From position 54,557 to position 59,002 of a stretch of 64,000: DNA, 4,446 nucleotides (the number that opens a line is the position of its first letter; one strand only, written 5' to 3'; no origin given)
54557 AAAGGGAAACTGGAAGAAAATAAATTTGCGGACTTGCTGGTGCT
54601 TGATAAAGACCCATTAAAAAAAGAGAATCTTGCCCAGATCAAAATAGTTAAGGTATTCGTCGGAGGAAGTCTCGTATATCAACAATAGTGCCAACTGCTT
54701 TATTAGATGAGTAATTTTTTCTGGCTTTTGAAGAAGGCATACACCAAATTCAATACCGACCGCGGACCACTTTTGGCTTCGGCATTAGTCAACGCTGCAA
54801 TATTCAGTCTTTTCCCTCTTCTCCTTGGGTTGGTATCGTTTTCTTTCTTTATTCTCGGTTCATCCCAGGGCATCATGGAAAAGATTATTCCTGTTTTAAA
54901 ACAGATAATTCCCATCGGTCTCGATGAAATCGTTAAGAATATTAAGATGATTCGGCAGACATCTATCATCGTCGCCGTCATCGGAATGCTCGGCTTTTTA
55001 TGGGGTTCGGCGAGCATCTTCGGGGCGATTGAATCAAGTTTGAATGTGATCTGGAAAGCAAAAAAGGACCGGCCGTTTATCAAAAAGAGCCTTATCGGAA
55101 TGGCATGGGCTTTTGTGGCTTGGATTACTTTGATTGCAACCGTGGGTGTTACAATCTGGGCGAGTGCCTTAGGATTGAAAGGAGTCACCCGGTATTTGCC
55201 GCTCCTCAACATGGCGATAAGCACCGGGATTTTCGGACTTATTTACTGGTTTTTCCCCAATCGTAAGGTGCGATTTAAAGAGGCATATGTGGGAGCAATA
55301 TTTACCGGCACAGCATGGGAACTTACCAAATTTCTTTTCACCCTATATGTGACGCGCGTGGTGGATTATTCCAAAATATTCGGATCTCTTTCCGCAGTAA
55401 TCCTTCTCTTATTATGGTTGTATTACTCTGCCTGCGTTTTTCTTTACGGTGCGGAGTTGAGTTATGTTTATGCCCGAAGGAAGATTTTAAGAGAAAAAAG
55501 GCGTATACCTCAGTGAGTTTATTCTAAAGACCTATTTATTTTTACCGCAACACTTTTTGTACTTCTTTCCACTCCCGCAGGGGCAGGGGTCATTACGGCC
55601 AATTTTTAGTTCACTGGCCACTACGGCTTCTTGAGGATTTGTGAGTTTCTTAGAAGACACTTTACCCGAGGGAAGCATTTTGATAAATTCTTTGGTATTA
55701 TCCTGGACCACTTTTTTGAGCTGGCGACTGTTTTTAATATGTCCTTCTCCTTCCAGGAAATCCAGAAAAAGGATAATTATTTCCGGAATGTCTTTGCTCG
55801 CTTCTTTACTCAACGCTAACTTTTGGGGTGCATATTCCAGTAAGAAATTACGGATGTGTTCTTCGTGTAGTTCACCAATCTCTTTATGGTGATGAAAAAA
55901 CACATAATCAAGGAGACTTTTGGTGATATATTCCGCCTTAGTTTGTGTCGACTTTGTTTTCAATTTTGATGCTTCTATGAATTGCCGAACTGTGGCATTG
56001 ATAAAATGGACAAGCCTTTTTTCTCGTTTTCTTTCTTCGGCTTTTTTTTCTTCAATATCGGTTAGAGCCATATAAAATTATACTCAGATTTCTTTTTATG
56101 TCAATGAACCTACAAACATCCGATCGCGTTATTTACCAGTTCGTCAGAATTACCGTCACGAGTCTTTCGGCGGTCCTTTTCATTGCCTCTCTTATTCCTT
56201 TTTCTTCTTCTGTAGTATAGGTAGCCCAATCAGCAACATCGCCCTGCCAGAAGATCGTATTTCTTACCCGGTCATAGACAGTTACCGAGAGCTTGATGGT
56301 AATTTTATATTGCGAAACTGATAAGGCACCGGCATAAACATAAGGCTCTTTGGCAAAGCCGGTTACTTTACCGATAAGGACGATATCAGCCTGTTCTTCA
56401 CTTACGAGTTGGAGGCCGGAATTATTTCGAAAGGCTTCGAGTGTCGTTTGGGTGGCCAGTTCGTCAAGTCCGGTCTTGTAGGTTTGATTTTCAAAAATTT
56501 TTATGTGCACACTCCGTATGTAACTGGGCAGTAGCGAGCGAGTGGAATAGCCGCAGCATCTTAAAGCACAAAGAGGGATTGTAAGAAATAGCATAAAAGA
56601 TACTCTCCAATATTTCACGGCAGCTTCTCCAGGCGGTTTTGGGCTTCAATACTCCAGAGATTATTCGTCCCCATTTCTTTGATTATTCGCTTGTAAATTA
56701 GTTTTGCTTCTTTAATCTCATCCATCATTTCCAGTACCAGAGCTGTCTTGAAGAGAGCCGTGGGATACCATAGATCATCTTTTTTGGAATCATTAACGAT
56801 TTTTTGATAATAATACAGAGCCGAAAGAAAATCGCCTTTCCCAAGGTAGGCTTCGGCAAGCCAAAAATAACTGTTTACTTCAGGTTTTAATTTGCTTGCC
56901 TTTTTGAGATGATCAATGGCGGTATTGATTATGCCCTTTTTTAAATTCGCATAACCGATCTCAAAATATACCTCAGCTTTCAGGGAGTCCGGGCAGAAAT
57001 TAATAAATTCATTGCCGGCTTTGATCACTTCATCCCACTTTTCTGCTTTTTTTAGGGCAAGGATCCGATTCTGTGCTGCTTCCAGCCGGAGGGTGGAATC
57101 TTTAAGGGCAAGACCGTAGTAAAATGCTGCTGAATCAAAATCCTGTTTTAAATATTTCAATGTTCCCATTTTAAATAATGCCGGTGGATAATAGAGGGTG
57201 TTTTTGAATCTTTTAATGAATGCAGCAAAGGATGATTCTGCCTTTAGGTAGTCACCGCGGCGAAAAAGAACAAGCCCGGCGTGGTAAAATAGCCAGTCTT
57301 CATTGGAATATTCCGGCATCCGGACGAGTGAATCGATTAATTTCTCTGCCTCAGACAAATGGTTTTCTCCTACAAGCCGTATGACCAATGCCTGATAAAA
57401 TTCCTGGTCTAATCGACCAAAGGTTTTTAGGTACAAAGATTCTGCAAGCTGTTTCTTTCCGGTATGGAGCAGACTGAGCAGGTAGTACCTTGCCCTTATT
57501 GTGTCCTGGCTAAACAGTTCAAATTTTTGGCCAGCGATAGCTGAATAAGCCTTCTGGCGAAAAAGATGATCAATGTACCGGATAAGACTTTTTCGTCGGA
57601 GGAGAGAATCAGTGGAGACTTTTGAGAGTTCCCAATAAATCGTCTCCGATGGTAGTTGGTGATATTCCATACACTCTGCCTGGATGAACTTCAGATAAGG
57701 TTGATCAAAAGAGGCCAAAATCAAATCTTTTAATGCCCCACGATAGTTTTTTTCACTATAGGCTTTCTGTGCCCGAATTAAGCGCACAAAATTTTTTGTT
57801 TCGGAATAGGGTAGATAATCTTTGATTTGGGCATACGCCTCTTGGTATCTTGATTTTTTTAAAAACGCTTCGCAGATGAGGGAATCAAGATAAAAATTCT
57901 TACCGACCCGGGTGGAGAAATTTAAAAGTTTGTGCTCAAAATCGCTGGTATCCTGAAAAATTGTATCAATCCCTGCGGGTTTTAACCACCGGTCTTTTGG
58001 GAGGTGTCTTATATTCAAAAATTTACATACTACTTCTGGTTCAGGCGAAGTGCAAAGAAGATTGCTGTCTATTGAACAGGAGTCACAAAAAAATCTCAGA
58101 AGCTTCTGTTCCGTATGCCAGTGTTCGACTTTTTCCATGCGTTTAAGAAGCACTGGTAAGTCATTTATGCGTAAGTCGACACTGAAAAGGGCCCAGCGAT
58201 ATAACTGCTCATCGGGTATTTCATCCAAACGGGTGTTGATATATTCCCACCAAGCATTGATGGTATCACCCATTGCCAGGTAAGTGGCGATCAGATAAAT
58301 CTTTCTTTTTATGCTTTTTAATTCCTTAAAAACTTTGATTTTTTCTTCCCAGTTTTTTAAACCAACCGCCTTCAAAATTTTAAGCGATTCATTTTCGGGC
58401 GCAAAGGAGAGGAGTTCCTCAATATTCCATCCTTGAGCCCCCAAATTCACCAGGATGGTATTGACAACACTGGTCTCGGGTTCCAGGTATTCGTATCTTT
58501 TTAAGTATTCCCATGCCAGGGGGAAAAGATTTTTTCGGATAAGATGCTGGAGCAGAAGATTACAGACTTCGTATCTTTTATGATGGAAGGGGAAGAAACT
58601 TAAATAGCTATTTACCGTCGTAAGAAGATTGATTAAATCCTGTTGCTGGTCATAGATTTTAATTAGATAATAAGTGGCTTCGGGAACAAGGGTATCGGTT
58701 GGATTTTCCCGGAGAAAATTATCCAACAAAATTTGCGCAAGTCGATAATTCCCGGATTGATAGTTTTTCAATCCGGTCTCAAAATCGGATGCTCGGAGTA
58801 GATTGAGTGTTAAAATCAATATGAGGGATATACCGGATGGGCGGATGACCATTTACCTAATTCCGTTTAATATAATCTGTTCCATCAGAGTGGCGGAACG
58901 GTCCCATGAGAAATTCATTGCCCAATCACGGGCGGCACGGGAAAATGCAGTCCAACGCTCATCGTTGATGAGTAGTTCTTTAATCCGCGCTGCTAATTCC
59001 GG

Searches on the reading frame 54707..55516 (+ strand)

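Call 9: search_protein_families(library=pfam, proteins=[window:54707-55516:+], max_evalue=0.001)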
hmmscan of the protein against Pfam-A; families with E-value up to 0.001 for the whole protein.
window:54707-55516:+ (269 aa): 1 family
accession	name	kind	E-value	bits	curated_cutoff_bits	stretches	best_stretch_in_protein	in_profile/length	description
PF03631.20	Virul_fac_BrkB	-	5.7e-49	167.5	33.7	1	17-258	2-258/259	Virulence factor BrkB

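Call 36: search_protein_families(library=ncbifam, proteins=[window:54707-55516:+], max_evalue=0.001)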
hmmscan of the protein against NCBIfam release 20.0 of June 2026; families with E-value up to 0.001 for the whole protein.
window:54707-55516:+ (269 aa): 4 families
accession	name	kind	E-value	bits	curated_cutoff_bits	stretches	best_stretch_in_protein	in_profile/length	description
TIGR00765.1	yihY_not_rbn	subfamily_domain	6e-33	114.8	73.15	1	4-254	2-255/259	YihY family inner membrane protein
NF003256.0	PRK04214.1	equivalog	8.1e-27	94.2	500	1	13-254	25-272/412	ribonuclease BN/unknown domain fusion protein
NF002457.0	PRK01637.1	equivalog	4.5e-26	91.7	307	1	8-262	20-281/295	virulence factor BrkB family protein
TIGR00766.1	TIGR00766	equivalog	1.6e-07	30.9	213.65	1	10-248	5-253/263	inner membrane protein YhjD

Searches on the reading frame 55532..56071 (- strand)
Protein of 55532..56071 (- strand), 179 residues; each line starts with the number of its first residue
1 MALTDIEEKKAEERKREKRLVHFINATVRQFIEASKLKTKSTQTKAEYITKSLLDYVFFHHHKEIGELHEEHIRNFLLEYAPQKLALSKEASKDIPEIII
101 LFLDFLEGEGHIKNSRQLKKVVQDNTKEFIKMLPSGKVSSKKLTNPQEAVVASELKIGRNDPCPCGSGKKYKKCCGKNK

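Call 9: search_protein_families(library=pfam, proteins=[window:55532-56071:-], max_evalue=0.001)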
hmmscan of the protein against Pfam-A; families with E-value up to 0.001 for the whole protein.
window:55532-56071:- (179 aa): 2 families
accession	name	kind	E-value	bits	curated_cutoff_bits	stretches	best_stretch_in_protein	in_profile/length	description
PF02810.21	SEC-C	-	1.3e-10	41.3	20.4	1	159-177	1-19/19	SEC-C motif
PF13495.12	Phage_int_SAM_4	-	1.4e-05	25.8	27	1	30-89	4-62/85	Phage integrase, N-terminal SAM-like domain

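Call 36: search_protein_families(library=ncbifam, proteins=[window:55532-56071:-], max_evalue=0.001)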
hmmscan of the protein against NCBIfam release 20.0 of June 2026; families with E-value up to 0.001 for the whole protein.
window:55532-56071:- (179 aa): 6 families
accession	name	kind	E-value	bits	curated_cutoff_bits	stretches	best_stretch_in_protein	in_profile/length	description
NF004088.0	PRK05590.1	equivalog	1.2e-12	48.5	140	1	146-178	134-166/166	hypothetical protein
NF002592.0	PRK02250.1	equivalog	4.6e-12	46.4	158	1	89-176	82-167/167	hypothetical protein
NF007704.0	PRK10396.1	equivalog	1.3e-10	41.6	149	1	110-175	148-219/221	hypothetical protein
TIGR04102.1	SWIM_PBPRA1643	hypoth_equivalog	2e-10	41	68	1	148-176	80-108/108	PBPRA1643 family SWIM/SEC-C metal-binding motif protein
NF002449.0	PRK01617.1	equivalog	1.7e-09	38.2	141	1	154-177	131-154/154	hypothetical protein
NF001213.0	PRK00183.1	equivalog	2.2e-08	34.3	158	1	153-176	130-153/157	hypothetical protein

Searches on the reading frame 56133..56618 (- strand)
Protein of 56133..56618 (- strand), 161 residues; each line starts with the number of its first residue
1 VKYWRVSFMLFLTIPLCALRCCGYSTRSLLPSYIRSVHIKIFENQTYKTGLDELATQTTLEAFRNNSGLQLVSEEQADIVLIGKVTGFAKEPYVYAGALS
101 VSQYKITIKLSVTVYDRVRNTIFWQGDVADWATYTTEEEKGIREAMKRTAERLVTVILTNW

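Call 9: search_protein_families(library=pfam, proteins=[window:56133-56618:-], max_evalue=0.001)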
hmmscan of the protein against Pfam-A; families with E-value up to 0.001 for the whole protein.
window:56133-56618:- (161 aa): 1 family
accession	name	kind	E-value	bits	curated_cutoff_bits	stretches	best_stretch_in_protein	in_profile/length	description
PF04390.17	LptE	-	1.6e-09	38.9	23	1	35-155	2-116/118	Lipopolysaccharide-assembly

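Call 32: search_protein_families(library=ncbifam, proteins=[window:56133-56618:-], max_evalue=0.001)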
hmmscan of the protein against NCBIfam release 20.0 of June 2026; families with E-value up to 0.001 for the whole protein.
window:56133-56618:- (161 aa): 0 families

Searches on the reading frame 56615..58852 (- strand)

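Call 9: search_protein_families(library=pfam, proteins=[window:56615-58852:-], max_evalue=0.001)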
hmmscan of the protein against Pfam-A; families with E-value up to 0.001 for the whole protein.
window:56615-58852:- (745 aa): 10 families
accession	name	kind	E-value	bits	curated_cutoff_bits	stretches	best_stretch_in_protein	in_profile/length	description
PF13174.12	TPR_6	-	7.2e-12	45.6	26.3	0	699-726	2-29/33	Tetratricopeptide repeat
PF07719.23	TPR_2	-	1.2e-11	44.2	27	0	661-685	3-27/34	Tetratricopeptide repeat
PF13432.12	TPR_16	-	9.4e-10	39.2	32.7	0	637-686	8-58/65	Tetratricopeptide repeat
PF13424.12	TPR_12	-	1.5e-08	35.1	30.1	0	661-723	5-71/77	Tetratricopeptide repeat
PF13428.12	TPR_14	-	6e-08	33.1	23.5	0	661-695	3-37/44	Tetratricopeptide repeat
PF12895.13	ANAPC3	-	8.9e-06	26.3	27.2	0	642-699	5-63/82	Anaphase-promoting complex, cyclosome, subunit 3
PF13525.12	YfiO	-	0.00013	22.3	25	0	24-96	9-81/203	Outer membrane lipoprotein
PF00515.34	TPR_1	-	0.00017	21.7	27.8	0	626-658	1-33/34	Tetratricopeptide repeat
PF13371.12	TPR_9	-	0.00068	20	35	0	25-54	34-63/73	Tetratricopeptide repeat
PF13414.12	TPR_11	-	0.00086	19.4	26.8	0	633-673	1-42/42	TPR repeat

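Call 32: search_protein_families(library=ncbifam, proteins=[window:56615-58852:-], max_evalue=0.001)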
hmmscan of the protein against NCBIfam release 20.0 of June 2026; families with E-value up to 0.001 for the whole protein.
window:56615-58852:- (745 aa): 8 families
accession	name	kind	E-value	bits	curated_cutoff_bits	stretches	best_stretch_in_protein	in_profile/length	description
TIGR02795.1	tol_pal_ybgF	equivalog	2.2e-24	86.4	90.1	3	651-726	31-105/119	tol-pal system protein YbgF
NF008068.0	PRK10803.1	equivalog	1.2e-10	41.8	383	2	533-585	157-209/263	cell division protein CpoB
TIGR02917.1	PEP_TPR_lipo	equivalog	2.3e-08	32.4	312.2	0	625-713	55-144/899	XrtA/PEP-CTERM system TPR-repeat protein PrsT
TIGR03302.1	OM_YfiO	subfamily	8.4e-08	32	81.4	0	22-73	72-123/239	outer membrane protein assembly factor BamD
NF047371.1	FlcA_CTERM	equivalog_domain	2.4e-06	26.3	300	1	623-729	119-222/646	periplasmic flagellar collar protein FlcA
NF040959.1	MamA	equivalog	8.8e-06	25.3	200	1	557-685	72-199/204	magnetosome protein MamA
TIGR00540.1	TPR_hemY_coli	hypoth_equivalog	2.6e-05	23.2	142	0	459-579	269-382/385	heme biosynthesis-associated TPR protein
TIGR02521.1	type_IV_pilW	equivalog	4.8e-05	23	154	0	626-687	135-197/234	type IV pilus biogenesis/stability protein PilW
